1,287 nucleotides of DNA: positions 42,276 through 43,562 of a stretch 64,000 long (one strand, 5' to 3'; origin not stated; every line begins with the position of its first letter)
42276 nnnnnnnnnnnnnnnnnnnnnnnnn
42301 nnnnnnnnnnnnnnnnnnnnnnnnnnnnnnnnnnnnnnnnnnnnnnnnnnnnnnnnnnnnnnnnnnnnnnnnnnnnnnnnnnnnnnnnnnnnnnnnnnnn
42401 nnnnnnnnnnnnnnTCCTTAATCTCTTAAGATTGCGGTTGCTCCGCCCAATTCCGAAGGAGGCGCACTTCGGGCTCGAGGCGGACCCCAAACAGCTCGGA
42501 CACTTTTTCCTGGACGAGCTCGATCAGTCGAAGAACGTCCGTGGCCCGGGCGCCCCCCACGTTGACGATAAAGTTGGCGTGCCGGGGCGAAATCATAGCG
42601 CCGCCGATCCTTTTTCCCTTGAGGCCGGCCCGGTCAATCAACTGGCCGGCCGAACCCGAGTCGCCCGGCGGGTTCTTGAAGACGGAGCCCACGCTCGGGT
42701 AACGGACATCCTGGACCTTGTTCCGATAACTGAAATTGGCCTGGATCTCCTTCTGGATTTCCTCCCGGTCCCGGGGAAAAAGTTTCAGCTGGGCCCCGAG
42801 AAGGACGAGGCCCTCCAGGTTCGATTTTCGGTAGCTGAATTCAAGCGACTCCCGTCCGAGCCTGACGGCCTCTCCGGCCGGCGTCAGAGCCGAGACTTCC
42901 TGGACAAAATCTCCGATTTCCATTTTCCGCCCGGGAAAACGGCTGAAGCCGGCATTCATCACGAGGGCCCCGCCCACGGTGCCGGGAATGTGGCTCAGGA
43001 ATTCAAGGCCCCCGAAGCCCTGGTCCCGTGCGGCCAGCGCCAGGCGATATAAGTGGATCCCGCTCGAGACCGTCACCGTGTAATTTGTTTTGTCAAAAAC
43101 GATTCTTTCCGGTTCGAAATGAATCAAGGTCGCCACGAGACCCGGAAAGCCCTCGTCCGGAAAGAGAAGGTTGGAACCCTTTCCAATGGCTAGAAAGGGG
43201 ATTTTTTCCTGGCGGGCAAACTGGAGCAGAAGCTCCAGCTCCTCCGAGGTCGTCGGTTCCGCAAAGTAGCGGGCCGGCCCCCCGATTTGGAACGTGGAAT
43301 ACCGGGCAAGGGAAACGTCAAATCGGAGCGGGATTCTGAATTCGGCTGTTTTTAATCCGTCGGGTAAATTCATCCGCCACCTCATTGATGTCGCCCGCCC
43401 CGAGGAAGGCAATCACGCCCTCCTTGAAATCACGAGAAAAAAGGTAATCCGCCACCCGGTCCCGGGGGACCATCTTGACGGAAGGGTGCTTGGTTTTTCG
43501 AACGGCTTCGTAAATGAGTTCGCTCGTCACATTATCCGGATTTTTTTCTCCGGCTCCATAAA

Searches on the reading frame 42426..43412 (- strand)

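Call 83: search_protein_families(library=pfam, proteins=[window:42426-43412:-], max_evalue=0.00001)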
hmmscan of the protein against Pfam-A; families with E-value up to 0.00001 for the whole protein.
window:42426-43412:- (328 aa): 2 families
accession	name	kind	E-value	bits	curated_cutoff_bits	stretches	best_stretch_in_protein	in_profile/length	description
PF02873.21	MurB_C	-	4.6e-35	120.2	27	1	218-318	1-98/99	UDP-N-acetylenolpyruvoylglucosamine reductase, C-terminal domain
PF01565.28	FAD_binding_4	-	2.1e-22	79.8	26.4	1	48-186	2-139/139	FAD binding domain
